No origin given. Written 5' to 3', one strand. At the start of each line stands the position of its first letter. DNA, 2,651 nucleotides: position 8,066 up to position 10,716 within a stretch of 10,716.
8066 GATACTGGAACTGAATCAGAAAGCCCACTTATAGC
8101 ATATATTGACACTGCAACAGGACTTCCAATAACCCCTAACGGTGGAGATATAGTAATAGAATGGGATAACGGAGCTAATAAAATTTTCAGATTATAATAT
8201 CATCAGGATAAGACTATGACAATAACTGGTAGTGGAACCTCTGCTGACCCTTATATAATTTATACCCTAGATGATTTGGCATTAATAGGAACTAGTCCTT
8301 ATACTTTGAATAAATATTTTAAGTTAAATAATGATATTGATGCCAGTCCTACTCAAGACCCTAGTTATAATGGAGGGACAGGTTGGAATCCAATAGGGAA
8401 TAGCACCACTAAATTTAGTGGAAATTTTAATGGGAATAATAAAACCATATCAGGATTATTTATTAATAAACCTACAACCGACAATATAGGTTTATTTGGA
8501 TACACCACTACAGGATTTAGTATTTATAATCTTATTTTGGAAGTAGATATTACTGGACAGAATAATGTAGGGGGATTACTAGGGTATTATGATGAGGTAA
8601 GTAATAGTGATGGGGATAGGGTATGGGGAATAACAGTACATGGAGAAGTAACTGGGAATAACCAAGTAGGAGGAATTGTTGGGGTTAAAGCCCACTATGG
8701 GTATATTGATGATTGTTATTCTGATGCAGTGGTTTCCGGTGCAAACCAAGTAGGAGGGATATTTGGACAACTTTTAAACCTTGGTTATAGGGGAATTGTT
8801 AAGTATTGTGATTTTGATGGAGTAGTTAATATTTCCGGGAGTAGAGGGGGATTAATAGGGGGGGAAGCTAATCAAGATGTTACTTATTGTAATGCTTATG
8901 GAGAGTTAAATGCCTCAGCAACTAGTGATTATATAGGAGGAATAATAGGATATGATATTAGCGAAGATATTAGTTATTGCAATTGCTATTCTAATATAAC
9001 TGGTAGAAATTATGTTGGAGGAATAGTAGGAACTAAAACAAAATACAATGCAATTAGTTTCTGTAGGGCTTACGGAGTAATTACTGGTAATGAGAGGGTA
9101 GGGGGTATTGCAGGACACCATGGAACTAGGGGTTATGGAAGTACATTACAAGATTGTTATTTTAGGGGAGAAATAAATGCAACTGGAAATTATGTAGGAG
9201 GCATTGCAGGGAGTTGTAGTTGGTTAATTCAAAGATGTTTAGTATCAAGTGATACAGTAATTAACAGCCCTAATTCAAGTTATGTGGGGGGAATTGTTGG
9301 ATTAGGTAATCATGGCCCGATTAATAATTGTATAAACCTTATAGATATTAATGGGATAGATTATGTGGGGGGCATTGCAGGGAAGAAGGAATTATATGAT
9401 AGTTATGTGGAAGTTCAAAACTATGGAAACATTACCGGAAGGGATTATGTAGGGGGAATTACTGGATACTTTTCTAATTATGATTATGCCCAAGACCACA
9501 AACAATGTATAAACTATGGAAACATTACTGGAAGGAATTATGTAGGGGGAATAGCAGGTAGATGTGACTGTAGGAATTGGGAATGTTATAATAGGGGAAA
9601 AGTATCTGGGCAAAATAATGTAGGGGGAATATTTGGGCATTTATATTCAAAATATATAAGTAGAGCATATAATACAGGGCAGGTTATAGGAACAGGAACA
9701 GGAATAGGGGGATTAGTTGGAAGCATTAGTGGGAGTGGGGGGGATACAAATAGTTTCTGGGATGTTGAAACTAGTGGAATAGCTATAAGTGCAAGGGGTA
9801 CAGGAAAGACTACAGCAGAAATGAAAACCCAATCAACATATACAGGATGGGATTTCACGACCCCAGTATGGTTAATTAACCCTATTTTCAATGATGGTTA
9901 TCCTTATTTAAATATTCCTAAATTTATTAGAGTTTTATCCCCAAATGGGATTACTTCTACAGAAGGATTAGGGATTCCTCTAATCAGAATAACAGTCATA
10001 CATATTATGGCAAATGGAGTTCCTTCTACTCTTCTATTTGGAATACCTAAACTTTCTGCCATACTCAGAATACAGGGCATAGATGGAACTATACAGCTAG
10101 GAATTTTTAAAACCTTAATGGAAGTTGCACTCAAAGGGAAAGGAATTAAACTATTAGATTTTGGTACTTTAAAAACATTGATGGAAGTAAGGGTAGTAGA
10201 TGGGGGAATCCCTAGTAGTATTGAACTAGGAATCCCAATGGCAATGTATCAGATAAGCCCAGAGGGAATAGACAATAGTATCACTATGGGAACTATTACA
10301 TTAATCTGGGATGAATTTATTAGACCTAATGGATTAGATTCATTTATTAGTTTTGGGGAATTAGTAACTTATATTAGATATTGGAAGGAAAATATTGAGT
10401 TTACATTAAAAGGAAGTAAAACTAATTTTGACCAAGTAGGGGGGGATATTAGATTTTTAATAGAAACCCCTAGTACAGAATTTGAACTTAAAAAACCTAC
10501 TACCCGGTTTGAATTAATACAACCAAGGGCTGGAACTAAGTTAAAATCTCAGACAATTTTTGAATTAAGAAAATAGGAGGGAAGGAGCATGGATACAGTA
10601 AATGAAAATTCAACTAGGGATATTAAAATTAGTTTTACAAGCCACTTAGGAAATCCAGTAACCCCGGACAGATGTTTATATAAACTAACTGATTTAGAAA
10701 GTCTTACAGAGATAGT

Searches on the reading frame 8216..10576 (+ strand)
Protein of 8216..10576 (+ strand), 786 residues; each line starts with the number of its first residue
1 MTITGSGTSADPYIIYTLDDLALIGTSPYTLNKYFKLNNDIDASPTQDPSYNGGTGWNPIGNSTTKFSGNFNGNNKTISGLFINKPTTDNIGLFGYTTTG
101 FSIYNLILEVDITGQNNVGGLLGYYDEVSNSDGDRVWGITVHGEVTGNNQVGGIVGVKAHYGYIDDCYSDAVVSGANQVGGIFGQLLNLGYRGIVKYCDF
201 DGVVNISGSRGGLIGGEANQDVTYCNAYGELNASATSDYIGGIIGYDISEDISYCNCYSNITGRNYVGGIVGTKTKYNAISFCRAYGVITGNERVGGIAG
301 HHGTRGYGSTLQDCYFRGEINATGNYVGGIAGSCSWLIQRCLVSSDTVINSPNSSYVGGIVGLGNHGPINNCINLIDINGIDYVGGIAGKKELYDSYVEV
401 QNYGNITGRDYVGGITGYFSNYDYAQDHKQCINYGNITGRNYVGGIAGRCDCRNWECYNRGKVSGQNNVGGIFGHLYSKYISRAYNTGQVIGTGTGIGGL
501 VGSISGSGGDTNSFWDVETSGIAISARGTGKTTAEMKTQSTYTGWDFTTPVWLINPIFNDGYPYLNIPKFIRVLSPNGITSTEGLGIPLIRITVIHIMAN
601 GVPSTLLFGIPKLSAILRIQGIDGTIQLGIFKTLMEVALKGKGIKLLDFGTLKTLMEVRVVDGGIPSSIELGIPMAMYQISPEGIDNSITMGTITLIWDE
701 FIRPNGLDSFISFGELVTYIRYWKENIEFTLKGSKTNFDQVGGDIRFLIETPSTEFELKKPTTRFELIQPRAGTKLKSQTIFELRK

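Call 6: search_protein_families(library=pfam, proteins=[window:8216-10576:+], max_evalue=0.1)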
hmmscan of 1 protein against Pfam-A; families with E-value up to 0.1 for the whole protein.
window:8216-10576:+ (786 aa): 1 family
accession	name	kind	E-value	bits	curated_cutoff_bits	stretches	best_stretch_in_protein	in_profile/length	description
PF07581.17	Glug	-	0.014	16.2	20.5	0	291-321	1-28/28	The GLUG motif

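Call 7: search_protein_families(library=phrogs, proteins=[window:8216-10576:+], max_evalue=0.1)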
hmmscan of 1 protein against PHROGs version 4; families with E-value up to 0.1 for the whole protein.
window:8216-10576:+ (786 aa): 2 families
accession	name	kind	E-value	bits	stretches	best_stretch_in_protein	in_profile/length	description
phrog_13352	-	tail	1.2e-06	28.1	2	662-717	15-74/702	minor tail protein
phrog_30905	-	unknown function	0.00032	21.7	1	55-156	33-128/139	-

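Call 12: find_encoding_contigs(protein=window:8216-10576:+, flank=10000, max_places=6)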
Protein window:8216-10576:+ (786 aa): no gene with exactly this product is on record in the collection.

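Call 24: search_solved_structures(query=window:8216-10576:+, max_evalue=1)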
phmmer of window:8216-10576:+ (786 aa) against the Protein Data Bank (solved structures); distinct sequences matched with E-value up to 1: 1.
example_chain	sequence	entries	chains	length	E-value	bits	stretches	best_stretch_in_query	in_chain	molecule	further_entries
2egz_A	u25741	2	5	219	0.28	12.5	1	515-570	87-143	3-dehydroquinate dehydratase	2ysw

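Call 35: find_homologous_proteins(query=window:8216-10576:+)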
Query window:8216-10576:+ (786 aa): 5016 proteins with E <= 0.001 among 8000 candidates; the best 120 are listed.
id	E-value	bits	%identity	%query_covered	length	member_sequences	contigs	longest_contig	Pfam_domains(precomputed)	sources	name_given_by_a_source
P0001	0.0e+0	1791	100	100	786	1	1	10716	-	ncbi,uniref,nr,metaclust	ncbi:MAG: hypothetical protein AMQ22_01234 [Candidatus Methanofastidiosum methylothiophilum]|uniref:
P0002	0.0e+0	1174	66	100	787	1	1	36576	-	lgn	-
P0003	1.5e-152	528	40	51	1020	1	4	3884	PF07581.18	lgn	-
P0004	5.8e-125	437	40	23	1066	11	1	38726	PF18962.8,PF07581.18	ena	-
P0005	1.5e-119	419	40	31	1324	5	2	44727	PF07581.18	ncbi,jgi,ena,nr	ncbi:MAG TPA: GLUG motif-containing protein [archaeon]|nr:GLUG motif-containing protein [archaeon]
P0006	5.2e-114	400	36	75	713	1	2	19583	PF07581.18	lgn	-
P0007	1.3e-113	399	37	41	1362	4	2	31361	PF18962.8,PF07581.18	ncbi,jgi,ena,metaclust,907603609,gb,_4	metaclust:\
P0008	2.2e-103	365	31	43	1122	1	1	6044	PF07581.18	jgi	jgi:hypothetical protein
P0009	3.1e-103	365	36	61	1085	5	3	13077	-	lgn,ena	-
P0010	5.1e-100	354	37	23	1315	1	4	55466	PF18962.8,PF07581.18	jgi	jgi:hypothetical protein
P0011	1.1e-99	353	32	69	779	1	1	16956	-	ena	-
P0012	2.6e-98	348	32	42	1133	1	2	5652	PF05342.20,PF07581.18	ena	-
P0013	2.3e-96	342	40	33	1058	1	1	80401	PF05342.20,PF07581.18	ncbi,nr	ncbi:MAG TPA: GLUG motif-containing protein, partial [Candidatus Hydrogenedens sp.]|nr:GLUG motif-co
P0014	3.3e-96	341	34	51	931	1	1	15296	PF07581.18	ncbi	ncbi:MAG: GLUG motif-containing protein, partial [Bacteroidales bacterium]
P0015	3.9e-95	338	35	40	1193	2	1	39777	PF07581.18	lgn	-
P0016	9.3e-95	337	38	34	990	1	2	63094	PF18962.8,PF07581.18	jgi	-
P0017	6.7e-94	334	41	72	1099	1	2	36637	PF07581.18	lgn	-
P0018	1.2e-93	333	32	42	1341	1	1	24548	PF07581.18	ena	-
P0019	1.7e-92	329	36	72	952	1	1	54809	-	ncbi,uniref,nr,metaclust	ncbi:MAG: hypothetical protein AMQ22_00079 [Candidatus Methanofastidiosum methylothiophilum]|uniref:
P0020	1.8e-92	329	36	37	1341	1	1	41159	PF18962.8,PF07581.18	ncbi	-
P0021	8.5e-92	327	28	73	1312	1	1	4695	PF18962.8,PF07581.18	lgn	-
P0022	1.3e-91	326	31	46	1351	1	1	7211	PF05342.20,PF00801.27,PF07581.18,PF18911.7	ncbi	-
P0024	1.0e-90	323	38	75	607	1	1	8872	PF07581.18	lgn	-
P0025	4.2e-90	321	36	30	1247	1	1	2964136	PF00404.25,PF07581.18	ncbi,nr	ncbi:MAG: hypothetical protein JSV99_00780 [Planctomycetota bacterium]|nr:MAG: hypothetical protein 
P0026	4.2e-90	321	30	42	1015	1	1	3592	PF07581.18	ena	-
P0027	1.4e-88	316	33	32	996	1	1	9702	PF05342.20,PF07581.18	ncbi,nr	ncbi:MAG: hypothetical protein JXB18_02830 [Sedimentisphaerales bacterium]|nr:hypothetical protein [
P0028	1.6e-88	316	34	40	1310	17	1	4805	PF05342.20,PF18962.8,PF07581.18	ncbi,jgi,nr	ncbi:MAG: hypothetical protein DRP86_05955 [Candidatus Neomarinimicrobiota bacterium]|nr:MAG: hypoth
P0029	1.7e-88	316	29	73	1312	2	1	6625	PF18962.8,PF07581.18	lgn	-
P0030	2.3e-88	316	26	73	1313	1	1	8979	PF18962.8,PF07581.18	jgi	jgi:hypothetical protein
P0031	1.7e-86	309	28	71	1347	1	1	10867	PF05342.20,PF07581.18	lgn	-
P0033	1.7e-85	306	27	73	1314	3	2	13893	PF18962.8,PF07581.18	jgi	jgi:hypothetical protein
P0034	5.1e-85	304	37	27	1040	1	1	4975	PF18962.8,PF07581.18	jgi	-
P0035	6.3e-85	304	38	32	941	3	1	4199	PF05342.20,PF07581.18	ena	-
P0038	2.8e-83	299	30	69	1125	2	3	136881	PF18962.8,PF07581.18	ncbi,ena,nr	ncbi:MAG: T9SS type A sorting domain-containing protein [Bacteroidetes bacterium]|nr:T9SS type A sor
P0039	2.0e-82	296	33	38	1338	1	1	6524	PF05342.20,PF18962.8,PF07581.18,PF00041.28,PF10179.16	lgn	-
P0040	7.6e-82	294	31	72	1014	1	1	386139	PF18962.8,PF07581.18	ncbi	ncbi:MAG: GLUG motif-containing protein [bacterium]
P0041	1.1e-81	294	39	49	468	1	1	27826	PF07581.18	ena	-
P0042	1.7e-81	293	38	73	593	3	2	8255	PF07581.18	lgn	-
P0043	1.7e-81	293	37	33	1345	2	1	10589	PF18962.8,PF07581.18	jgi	jgi:hypothetical protein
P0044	5.3e-81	291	36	74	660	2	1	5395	PF07581.18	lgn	-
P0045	7.6e-81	291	28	71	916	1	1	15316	PF07581.18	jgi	jgi:hypothetical protein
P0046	1.2e-80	290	38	43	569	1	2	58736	PF07581.18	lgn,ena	-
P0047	1.8e-80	289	39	36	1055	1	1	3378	PF18962.8,PF07581.18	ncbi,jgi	jgi:hypothetical protein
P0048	5.3e-80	288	40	42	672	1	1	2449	PF07581.18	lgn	-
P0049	5.4e-80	288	34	91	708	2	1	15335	PF07581.18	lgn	-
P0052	1.3e-78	283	30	43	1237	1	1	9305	PF05342.20,PF07581.18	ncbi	-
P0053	1.8e-78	283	39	68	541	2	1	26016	PF07581.18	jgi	jgi:hypothetical protein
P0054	2.7e-78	282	35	53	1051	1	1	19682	PF05342.20,PF18962.8,PF07581.18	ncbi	-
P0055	3.0e-78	282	32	28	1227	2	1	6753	PF05342.20,PF07581.18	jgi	jgi:PGF-pre-PGF domain-containing protein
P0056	6.1e-78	281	32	72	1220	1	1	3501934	PF18962.8,PF07581.18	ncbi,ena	-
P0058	3.2e-77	279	34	42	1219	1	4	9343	PF07581.18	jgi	jgi:hypothetical protein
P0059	4.3e-77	278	33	33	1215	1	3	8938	PF07581.18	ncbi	ncbi:MAG: GLUG motif-containing protein, partial [Planctomycetota bacterium]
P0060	8.9e-77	277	28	70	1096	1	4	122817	PF05342.20,PF07581.18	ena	-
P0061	9.2e-77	277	30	48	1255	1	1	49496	PF18962.8,PF07581.18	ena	-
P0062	2.0e-76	276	28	70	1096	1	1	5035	PF05342.20,PF07581.18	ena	-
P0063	7.8e-76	274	34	36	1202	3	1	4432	PF07581.18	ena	-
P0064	3.2e-75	272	32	72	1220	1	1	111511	PF18962.8,PF07581.18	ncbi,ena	-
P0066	2.4e-74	269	32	37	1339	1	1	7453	PF05342.20,PF18962.8,PF07581.18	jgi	jgi:hypothetical protein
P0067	2.8e-73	266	30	71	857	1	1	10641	PF18962.8,PF07581.18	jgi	-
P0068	1.1e-72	264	27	74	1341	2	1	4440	PF07581.18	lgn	-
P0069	4.3e-72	262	32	41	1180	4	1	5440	PF07591.16,PF07581.18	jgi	jgi:hypothetical protein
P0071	4.6e-71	258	31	42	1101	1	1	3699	PF07581.18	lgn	-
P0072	1.1e-70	257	32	42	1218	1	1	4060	PF07581.18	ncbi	-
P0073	1.5e-70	257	35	72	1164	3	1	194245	PF02018.24,PF07581.18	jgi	jgi:hypothetical protein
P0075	6.5e-70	255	37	34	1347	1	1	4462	PF05342.20,PF18962.8,PF07581.18,PF05345.19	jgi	jgi:hypothetical protein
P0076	2.4e-69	253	39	25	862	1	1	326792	PF18962.8,PF07581.18,PF13860.13,PF16656.12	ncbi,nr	ncbi:MAG: GLUG motif-containing protein [Candidatus Marinimicrobia bacterium]|nr:GLUG motif-containi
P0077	2.4e-69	253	32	46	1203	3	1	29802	PF13585.13,PF18962.8,PF07581.18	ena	-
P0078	3.2e-69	252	30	43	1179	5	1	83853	PF07581.18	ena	-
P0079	3.4e-69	252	29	42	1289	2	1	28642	PF07581.18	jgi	-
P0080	4.0e-69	252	32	48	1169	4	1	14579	PF05342.20,PF07581.18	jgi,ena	-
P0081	4.7e-69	252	33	31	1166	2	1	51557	PF05342.20,PF07581.18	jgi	jgi:hypothetical protein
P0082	5.9e-69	251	29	70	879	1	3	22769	PF18962.8,PF07581.18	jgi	jgi:hypothetical protein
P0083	5.9e-69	251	34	74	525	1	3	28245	PF07581.18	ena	-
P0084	6.8e-69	251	30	70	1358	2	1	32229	PF18962.8,PF07581.18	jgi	jgi:hypothetical protein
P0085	1.1e-68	250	35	72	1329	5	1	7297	PF07581.18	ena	-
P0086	1.5e-68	250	32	40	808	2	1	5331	PF07581.18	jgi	-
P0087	7.1e-68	248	28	72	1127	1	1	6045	PF05342.20,PF07581.18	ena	-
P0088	1.5e-67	247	36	68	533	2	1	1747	PF07581.18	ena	-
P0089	2.6e-67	246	34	42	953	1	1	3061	PF05342.20,PF18962.8,PF07581.18,PF13860.13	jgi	-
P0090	5.1e-67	245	34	42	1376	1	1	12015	PF05342.20,PF07581.18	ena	-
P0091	5.7e-67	245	29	69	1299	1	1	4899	PF07581.18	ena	-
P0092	5.9e-67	245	30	35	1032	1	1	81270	PF07581.18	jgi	jgi:hypothetical protein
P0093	6.3e-67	245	28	73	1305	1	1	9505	PF07581.18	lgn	-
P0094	1.0e-66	244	33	38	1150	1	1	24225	PF05342.20,PF07581.18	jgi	jgi:hypothetical protein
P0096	2.9e-66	242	32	38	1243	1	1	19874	PF07581.18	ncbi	-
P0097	3.0e-66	242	30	72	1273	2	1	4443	PF05342.20,PF07581.18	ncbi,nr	ncbi:MAG: hypothetical protein JXB49_04380 [Bacteroidales bacterium]|nr:hypothetical protein [Bacter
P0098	3.5e-66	242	52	16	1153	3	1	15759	PF13385.14,PF07581.18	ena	-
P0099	3.6e-66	242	30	71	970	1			PF07581.18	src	-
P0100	3.7e-66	242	39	23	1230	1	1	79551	PF18962.8,PF07581.18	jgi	jgi:hypothetical protein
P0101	5.3e-66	242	29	76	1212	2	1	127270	PF05342.20,PF07581.18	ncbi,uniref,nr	ncbi:beta strand repeat-containing protein [Aliarcobacter cryaerophilus]|uniref:beta strand repeat-c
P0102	1.6e-65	240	34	26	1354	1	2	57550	PF07581.18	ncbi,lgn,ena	-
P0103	2.5e-65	239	42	27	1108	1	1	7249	PF07581.18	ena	-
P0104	5.3e-65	238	37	29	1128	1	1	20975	PF07581.18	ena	-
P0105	6.7e-65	238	31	29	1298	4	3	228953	PF07581.18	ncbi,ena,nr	ncbi:MAG: hypothetical protein IJ278_06035 [Clostridia bacterium]|nr:hypothetical protein [Clostridi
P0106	9.3e-65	237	39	31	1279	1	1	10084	PF09479.17,PF05342.20,PF07581.18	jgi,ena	-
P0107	9.7e-65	237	30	56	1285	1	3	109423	PF07581.18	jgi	jgi:hypothetical protein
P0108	1.0e-64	237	31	38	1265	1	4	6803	PF07581.18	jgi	jgi:hypothetical protein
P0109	1.0e-64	237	30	72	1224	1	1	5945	PF18962.8,PF07581.18,PF16656.12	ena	-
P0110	1.8e-64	237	32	52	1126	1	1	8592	PF18370.8,PF07581.18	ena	-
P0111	1.8e-64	237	37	23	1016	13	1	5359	PF07581.18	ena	-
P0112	2.1e-64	236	35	40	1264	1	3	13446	PF05342.20,PF07581.18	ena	-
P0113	3.0e-64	236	29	71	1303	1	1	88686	PF05342.20,PF07581.18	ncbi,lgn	-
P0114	5.5e-64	235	31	35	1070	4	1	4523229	PF18962.8,PF18998.7,PF07581.18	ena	-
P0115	1.7e-63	233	29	68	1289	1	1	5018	PF05342.20,PF11949.15,PF07581.18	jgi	jgi:probable HAF family extracellular repeat protein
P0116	1.9e-63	233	28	73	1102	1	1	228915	PF07679.23,PF13895.13,PF05342.20,PF07686.24,PF16680.12,PF13927.13,PF16681.12,PF18962.8,PF00047.32,PF07581.18,PF19081.7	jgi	jgi:hypothetical protein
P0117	2.9e-63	233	30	38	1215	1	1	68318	PF07581.18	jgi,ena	-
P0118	4.3e-63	232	31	38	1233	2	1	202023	PF18962.8,PF07581.18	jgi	jgi:hypothetical protein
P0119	9.7e-63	231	32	72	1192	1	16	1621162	PF18962.8,PF07581.18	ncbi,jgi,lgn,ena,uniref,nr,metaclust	ncbi:MAG: hypothetical protein A2509_08665 [Candidatus Edwardsbacteria bacterium RIFOXYD12_FULL_50_1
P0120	1.1e-62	231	30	69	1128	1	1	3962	PF07581.18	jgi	jgi:hypothetical protein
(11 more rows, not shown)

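Call 36: find_encoding_contigs(protein=P0002, flank=10000, max_places=3)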
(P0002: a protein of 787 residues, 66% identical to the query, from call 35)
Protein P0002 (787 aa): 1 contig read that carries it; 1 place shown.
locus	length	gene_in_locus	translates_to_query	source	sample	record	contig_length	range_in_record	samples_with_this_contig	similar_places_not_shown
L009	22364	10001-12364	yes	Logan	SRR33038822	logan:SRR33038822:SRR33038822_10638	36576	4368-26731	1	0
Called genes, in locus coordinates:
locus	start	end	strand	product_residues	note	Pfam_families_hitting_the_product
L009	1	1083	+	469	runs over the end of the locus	PF04055:Radical_SAM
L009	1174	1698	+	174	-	-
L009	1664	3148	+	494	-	PF17289:Terminase_6C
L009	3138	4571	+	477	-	-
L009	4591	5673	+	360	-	-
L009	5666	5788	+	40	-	-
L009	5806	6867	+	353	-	-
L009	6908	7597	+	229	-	-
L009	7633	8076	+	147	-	-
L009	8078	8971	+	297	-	PF04454:Linocin_M18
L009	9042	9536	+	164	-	-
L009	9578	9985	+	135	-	-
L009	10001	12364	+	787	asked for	-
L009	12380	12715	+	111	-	-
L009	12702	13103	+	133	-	-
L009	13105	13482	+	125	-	-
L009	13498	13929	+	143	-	-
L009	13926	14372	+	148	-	-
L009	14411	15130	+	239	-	-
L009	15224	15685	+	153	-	-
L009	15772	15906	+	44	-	-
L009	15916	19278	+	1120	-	PF10145:PhageMin_Tail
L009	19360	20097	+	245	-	-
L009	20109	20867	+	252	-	-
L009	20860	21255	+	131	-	-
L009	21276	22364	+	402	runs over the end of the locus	-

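Call 46: find_related_loci(query=L009:21276-22364:+, collection=viral_contigs, flank=10000)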
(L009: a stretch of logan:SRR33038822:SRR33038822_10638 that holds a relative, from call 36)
Query L009:21276-22364:+ (363 aa) in viral_contigs; peptide patterns used: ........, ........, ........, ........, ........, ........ (x = any residue, [..] = any of these).
12 stretches matched a pattern; 1 encode a relative of the query (tblastn E <= 1e-3); 1 distinct loci.
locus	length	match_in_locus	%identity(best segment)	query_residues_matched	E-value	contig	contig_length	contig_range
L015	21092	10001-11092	76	1-363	0e+0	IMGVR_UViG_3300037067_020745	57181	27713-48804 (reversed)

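Call 48: search_protein_families(library=phrogs, proteins=[L015:8092-8829:+, L015:8793-9593:+, L015:9586-9981:+, L015:10001-11212:+, L015:11444-12778:+, L015:12771-13940:+, L015:13944-14945:+, L015:15016-16035:+, L015:16028-16747:+, L015:16744-17430:+], max_evalue=0.01)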
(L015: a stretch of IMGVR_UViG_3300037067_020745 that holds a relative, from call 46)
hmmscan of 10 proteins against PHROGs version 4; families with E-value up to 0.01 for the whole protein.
L015:8092-8829:+ (245 aa): 1 family
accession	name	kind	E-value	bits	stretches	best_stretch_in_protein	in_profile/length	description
phrog_35099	-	unknown function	1.2e-10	42.6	1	3-118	8-119/144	-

L015:8793-9593:+ (266 aa): 1 family
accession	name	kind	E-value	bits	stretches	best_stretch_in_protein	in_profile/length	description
phrog_35099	-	unknown function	1.1e-13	52.5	1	15-135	3-121/144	-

L015:9586-9981:+ (131 aa): 0 families

L015:10001-11212:+ (403 aa): 1 family
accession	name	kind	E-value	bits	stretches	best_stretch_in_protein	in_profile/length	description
phrog_11814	-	unknown function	6.5e-18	66.3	1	1-123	1-118/174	-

L015:11444-12778:+ (444 aa): 0 families

L015:12771-13940:+ (389 aa): 1 family
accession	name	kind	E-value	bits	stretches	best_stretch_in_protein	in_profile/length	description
phrog_21793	-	unknown function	9.7e-05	22.4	1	174-314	326-465/482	-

L015:13944-14945:+ (333 aa): 0 families

L015:15016-16035:+ (339 aa): 2 families
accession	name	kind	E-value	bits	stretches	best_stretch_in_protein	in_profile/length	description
phrog_7162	-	moron, auxiliary metabolic gene and host takeover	1.2e-05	25.8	1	113-319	88-291/309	glycosyltransferase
phrog_2170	-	moron, auxiliary metabolic gene and host takeover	4.7e-05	23.6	1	20-157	24-169/374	glycosyltransferase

L015:16028-16747:+ (239 aa): 1 family
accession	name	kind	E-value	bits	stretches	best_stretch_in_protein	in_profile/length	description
phrog_1574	-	unknown function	1.2e-11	45.8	1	107-232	80-228/240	-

L015:16744-17430:+ (228 aa): 3 families
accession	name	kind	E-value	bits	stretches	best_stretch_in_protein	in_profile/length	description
phrog_27380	-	other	6.4e-06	26.8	1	38-149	88-191/285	methyltransferase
phrog_22502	-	other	9.5e-05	23.3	1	47-182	68-208/276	methyltransferase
phrog_4752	-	other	0.00016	22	1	47-205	49-220/241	tRNA methyltransferase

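Call 49: search_protein_families(library=pfam, proteins=[L015:8092-8829:+, L015:8793-9593:+, L015:9586-9981:+, L015:10001-11212:+, L015:11444-12778:+, L015:12771-13940:+, L015:13944-14945:+, L015:15016-16035:+, L015:16028-16747:+, L015:17432-18364:+], max_evalue=0.01)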
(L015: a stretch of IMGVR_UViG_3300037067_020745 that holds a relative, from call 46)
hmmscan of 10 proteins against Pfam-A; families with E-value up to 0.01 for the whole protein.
L015:8092-8829:+ (245 aa): 0 families

L015:8793-9593:+ (266 aa): 0 families

L015:9586-9981:+ (131 aa): 0 families

L015:10001-11212:+ (403 aa): 0 families

L015:11444-12778:+ (444 aa): 1 family
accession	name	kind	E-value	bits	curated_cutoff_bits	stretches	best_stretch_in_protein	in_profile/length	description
PF10102.14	DUF2341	-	0.0042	17.9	23.4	0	41-124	1-83/84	Domain of unknown function (DUF2341)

L015:12771-13940:+ (389 aa): 1 family
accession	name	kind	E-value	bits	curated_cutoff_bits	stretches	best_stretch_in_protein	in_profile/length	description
PF06605.17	Prophage_tail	-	6.4e-05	23.2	31.3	1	204-298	99-206/250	Prophage endopeptidase tail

L015:13944-14945:+ (333 aa): 0 families

L015:15016-16035:+ (339 aa): 4 families
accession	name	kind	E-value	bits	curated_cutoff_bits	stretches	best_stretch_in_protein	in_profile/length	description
PF13692.12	Glyco_trans_1_4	-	2.3e-08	34.8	27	1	197-277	32-114/142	Glycosyl transferases group 1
PF00534.26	Glycos_transf_1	-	6.7e-05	22.9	26.4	1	169-308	12-165/172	Glycosyl transferases group 1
PF13439.12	Glyco_transf_4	-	0.0012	19.3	28.5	0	108-150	122-169/170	Glycosyltransferase Family 4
PF13524.12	Glyco_trans_1_2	-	0.0068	16.8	25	0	198-319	13-124/144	Glycosyl transferase-like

L015:16028-16747:+ (239 aa): 3 families
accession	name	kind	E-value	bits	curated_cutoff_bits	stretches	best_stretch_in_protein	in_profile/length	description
PF03452.20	Anp1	-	3.3e-11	43.6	28.8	1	5-154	22-184/263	Anp1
PF00535.33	Glycos_transf_2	-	9.8e-08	32.5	23.3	1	11-73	5-61/168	Glycosyl transferase family 2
PF01762.27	Galactosyl_T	-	0.0017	18.6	23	1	99-195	69-161/195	Galactosyltransferase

L015:17432-18364:+ (310 aa): 7 families
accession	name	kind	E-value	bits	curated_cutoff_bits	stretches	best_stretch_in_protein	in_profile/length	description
PF08242.18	Methyltransf_12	-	2.3e-10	41.5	30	1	47-130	1-85/98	Methyltransferase domain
PF13489.12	Methyltransf_23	-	1.1e-09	38.6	27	1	34-135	12-106/164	Methyltransferase domain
PF01982.22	CTP-dep_RFKase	-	2.5e-09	37.6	25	1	207-298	9-119/121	Domain of unknown function DUF120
PF13649.12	Methyltransf_25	-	5.5e-07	30.6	27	1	46-129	1-85/97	Methyltransferase domain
PF08241.18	Methyltransf_11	-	9.9e-07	29.8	21.2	1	47-130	1-80/95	Methyltransferase domain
PF13847.12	Methyltransf_31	-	4.2e-06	27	27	1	45-134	6-98/145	Methyltransferase domain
PF05175.20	MTS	-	0.00068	19.8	23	1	45-116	34-104/170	Methyltransferase small domain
